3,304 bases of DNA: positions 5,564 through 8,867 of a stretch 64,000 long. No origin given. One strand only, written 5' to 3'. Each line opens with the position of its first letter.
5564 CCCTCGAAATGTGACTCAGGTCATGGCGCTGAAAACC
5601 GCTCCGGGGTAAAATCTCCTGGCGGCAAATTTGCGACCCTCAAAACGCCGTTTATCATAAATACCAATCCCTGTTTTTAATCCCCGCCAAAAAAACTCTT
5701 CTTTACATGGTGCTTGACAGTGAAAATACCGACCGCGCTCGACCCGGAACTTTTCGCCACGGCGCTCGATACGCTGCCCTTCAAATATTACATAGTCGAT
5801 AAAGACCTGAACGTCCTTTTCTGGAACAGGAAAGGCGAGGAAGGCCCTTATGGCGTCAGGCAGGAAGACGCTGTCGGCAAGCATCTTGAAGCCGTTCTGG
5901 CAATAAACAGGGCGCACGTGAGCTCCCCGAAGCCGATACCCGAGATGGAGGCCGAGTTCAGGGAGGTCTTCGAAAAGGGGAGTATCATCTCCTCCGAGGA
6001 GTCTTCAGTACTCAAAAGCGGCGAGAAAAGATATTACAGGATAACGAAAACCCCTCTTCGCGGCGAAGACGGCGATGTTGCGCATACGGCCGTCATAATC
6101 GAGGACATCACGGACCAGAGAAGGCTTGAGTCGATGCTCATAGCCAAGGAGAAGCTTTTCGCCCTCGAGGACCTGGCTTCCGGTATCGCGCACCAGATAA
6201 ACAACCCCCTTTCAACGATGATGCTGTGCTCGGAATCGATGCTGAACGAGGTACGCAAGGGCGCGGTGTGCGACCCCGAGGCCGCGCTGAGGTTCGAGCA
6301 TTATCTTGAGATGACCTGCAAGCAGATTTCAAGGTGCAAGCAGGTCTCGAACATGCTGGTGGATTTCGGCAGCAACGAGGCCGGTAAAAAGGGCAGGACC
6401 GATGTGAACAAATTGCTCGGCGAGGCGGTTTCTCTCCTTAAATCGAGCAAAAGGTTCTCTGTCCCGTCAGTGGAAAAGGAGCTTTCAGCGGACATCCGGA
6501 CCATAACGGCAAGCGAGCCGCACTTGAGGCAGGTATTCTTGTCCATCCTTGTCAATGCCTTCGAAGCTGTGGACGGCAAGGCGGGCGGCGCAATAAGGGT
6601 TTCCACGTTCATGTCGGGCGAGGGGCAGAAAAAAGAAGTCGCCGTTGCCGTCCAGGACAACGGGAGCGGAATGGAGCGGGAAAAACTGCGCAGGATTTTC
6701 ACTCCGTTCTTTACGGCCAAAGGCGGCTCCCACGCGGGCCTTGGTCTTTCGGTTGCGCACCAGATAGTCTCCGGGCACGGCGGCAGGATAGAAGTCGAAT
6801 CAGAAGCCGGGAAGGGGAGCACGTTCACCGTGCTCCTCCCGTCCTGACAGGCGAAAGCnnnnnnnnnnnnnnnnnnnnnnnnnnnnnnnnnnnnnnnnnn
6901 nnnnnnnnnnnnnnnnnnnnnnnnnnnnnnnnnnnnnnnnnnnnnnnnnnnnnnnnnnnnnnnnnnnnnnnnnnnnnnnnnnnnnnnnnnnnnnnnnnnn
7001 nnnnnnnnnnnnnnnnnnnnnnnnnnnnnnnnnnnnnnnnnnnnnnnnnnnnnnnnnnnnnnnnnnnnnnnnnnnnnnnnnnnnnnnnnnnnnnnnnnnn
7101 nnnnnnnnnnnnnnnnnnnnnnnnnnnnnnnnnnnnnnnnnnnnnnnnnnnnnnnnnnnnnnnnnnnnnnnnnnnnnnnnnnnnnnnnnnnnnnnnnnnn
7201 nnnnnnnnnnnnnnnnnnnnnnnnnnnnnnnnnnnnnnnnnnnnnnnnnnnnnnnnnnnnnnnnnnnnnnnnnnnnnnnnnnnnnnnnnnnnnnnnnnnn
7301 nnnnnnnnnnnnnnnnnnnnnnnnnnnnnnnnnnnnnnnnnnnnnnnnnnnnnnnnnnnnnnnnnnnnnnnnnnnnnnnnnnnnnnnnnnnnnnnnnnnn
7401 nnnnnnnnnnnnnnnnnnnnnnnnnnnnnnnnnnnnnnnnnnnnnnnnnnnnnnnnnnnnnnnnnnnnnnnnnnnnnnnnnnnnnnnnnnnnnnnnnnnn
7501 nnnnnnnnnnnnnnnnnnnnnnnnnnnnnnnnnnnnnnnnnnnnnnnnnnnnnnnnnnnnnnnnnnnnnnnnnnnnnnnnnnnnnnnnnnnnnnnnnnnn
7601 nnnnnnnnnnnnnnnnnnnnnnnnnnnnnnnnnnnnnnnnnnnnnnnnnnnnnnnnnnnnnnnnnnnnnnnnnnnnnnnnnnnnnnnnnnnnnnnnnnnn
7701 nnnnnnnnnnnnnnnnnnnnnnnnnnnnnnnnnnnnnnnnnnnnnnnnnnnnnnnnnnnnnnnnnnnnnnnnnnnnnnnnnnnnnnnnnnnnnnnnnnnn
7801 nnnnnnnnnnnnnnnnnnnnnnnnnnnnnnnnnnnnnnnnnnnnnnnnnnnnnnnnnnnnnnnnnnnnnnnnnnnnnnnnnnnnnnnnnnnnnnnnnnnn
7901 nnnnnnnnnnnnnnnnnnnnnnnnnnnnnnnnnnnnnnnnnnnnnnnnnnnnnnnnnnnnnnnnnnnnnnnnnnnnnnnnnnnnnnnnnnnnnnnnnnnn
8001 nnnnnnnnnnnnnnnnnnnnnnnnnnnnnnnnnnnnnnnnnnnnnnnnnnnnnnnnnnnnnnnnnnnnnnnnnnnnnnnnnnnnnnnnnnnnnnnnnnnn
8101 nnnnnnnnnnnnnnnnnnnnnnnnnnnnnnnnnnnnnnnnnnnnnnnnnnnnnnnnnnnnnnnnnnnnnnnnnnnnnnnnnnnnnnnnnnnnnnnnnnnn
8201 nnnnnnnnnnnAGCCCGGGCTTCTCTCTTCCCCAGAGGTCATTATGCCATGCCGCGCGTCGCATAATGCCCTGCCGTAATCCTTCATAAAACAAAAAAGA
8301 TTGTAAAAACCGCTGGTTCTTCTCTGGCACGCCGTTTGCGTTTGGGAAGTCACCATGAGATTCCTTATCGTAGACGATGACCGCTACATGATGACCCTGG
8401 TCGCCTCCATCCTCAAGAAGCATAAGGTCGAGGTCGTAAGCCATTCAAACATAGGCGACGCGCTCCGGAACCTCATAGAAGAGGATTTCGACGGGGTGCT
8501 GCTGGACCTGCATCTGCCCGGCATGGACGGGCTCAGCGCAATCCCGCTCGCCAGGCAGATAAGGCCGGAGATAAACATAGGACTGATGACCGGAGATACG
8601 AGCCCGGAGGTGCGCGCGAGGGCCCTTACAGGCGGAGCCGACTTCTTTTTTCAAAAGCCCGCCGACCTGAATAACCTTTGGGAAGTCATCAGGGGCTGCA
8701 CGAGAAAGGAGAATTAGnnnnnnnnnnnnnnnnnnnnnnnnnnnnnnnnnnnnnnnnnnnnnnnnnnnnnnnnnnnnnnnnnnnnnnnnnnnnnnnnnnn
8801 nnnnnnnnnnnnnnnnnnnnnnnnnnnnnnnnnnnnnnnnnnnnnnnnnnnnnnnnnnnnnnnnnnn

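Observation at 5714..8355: PAS-kinase and sigma-54 activator placed directly upstream of a chemosensory operon that has a perfect sigma-54 promoter and an upstream inverted repeat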

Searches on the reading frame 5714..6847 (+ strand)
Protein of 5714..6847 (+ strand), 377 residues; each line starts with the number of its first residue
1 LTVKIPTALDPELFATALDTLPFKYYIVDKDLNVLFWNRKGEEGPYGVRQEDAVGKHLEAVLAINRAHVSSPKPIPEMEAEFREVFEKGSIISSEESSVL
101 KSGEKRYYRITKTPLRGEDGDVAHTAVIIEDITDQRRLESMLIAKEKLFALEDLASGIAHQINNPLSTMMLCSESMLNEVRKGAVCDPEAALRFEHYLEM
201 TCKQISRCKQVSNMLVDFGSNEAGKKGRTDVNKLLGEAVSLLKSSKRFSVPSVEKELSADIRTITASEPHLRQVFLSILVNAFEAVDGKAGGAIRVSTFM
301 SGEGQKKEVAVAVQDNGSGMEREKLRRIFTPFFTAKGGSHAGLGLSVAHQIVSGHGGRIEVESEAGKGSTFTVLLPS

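Call 3: search_protein_families(library=pfam, proteins=[window:5714-6847:+])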
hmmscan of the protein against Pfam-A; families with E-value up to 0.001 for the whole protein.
window:5714-6847:+ (377 aa): 5 families
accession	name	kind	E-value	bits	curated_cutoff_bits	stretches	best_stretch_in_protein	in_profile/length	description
PF02518.31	HATPase_c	-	4.9e-23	82.1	26.4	1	268-376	3-108/111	Histidine kinase-, DNA gyrase B-, and HSP90-like ATPase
PF08448.16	PAS_4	-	6.6e-16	58.9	23.1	1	18-137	1-110/110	PAS fold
PF00512.31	HisKA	-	4.5e-08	33.5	26.9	1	151-224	2-66/66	His Kinase A (phospho-acceptor) domain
PF13426.13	PAS_9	-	1.2e-07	32.4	27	1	25-134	4-103/103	PAS domain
PF00989.32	PAS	-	1.6e-06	28.5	22.6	1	13-132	2-113/113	PAS fold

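Call 54: search_protein_families(library=ncbifam, proteins=[window:5714-6847:+], max_evalue=0.00001)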
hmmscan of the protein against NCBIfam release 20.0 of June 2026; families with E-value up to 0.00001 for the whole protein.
window:5714-6847:+ (377 aa): 71 families (the best 25 are shown)
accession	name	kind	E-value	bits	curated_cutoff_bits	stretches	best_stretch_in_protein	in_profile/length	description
NF008468.0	PRK11360.1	equivalog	1.6e-53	182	646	1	28-376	284-607/616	two-component system sensor histidine kinase AtoS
NF052574.1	HisKinEspCMyxo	equivalog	2.3e-49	168.3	1200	1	74-377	340-637/785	serine histidine kinase EspC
NF010411.0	PRK13837.1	equivalog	7.7e-38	130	647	1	123-376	422-674/828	two-component system VirA-like sensor kinase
NF052573.1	HisKinEspAMyxo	equivalog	8.3e-36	123.3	1400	1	103-375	336-609/755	serine histidine kinase EspA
NF007688.0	PRK10364.1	equivalog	3.2e-35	121.8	479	1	135-376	224-450/460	two-component system sensor histidine kinase ZraS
NF038348.1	T2SS_HK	subfamily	2.2e-32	112.3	450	1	206-376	409-572/574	histidine kinase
NF041777.1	sens_FixL_Rhizob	equivalog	1.5e-29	103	850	1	142-376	253-480/485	sensor protein FixL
NF046020.1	HisKinCckABruc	equivalog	1.8e-29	102.2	1000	1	87-376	415-706/868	cell cycle histidine kinase CckA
NF047497.1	HK_LIC_12097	equivalog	3e-29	101.9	500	1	65-376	63-365/367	LIC_12097 family sensor histidine kinase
NF046044.1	PnpS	equivalog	1.1e-28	100.4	400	1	78-376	109-390/390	two-component system histidine kinase PnpS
NF046026.1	HisKinCckACaul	equivalog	3.1e-27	95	1000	1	125-376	276-531/678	cell cycle histidine kinase CckA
NF053867.1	SprKinKinDBac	equivalog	2.5e-25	88.9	775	1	146-376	281-496/500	sporulation kinase KinD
NF033092.0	HK_WalK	equivalog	4.6e-25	88.2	725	1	92-376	319-593/594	cell wall metabolism sensor histidine kinase WalK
NF047466.1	hybrid_RR_LvrB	exception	2.2e-24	86.3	500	1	133-376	134-375/377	hybrid histidine kinase/response regulator LvrB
NF010076.0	PRK13557.1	subfamily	9.2e-24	83.7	631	1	57-376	69-393/540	histidine kinase famiy protein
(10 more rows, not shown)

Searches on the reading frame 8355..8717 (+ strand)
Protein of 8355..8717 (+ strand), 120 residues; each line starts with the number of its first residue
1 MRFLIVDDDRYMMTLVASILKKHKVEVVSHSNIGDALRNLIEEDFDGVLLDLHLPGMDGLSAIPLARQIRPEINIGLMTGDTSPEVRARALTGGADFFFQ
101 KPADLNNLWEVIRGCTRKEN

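Call 3: search_protein_families(library=pfam, proteins=[window:8355-8717:+])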
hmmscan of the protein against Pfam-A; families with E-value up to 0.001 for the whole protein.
window:8355-8717:+ (120 aa): 1 family
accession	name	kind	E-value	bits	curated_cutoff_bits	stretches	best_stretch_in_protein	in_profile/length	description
PF00072.30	Response_reg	-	1.4e-21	77.2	30.2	1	4-112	2-110/111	Response regulator receiver domain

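Call 54: search_protein_families(library=ncbifam, proteins=[window:8355-8717:+], max_evalue=0.00001)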
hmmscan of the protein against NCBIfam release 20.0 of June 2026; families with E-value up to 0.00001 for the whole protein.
window:8355-8717:+ (120 aa): 72 families (the best 25 are shown)
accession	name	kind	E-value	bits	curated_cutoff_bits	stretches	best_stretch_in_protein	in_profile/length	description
TIGR01818.1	ntrC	equivalog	1e-13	50.9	558.6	1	4-113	2-111/463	nitrogen regulation protein NR(I)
NF007005.1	PRK09468.1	equivalog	7.3e-13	48.5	331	1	2-118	5-121/237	osmolarity response regulator transcription factor OmpR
NF008469.0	PRK11361.1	equivalog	8.1e-13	47.9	714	1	2-113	6-117/461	acetoacetate metabolism transcriptional regulator AtoC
NF040689.1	MtrAB_MtrA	equivalog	1.8e-12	47.1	300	1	4-118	2-115/219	MtrAB system response regulator MtrA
NF045991.1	RespRegCtrARhodob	equivalog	2.1e-12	47.3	350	1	1-118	1-118/224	response regulator transcription factor CtrA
NF053512.1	nitric_RR_NosR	exception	2.7e-12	46.4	400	1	4-117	2-116/422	response regulator c-di-GMP phosphodiesterase, NosR family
NF041946.1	LuxO_transreg_Vib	equivalog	1.9e-11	43.4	800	1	6-112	2-108/463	quorum-sensing sigma-54 dependent transcriptional regulator LuxO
NF007689.0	PRK10365.1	equivalog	2.4e-11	43.1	760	1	3-112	8-117/441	sigma-54-dependent response regulator transcription factor ZraR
NF052313.1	T9SS_RR_PorX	equivalog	1e-10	41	300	1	2-111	2-111/513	T9SS response regulator signal transducer PorX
TIGR02875.1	spore_0_A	equivalog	1.1e-10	41.2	200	1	2-117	4-123/262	sporulation transcription factor Spo0A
NF012023.0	PRK15479.1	equivalog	1.2e-10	41.4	337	1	1-118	1-118/224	transcriptional regulator TctD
NF011896.0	PRK15369.1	equivalog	1.7e-10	40.8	242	1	2-102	5-107/211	two component system response regulator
NF041367.1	CheY_Halo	equivalog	2.1e-10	41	200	1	4-112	2-110/114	chemotaxis protein CheY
TIGR02154.1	PhoB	equivalog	2.1e-10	40.3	296.2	1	2-118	4-122/226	phosphate regulon transcriptional regulator PhoB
NF007135.0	PRK09581.1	equivalog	4.1e-10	39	474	1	2-117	4-121/457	PleD family two-component system response regulator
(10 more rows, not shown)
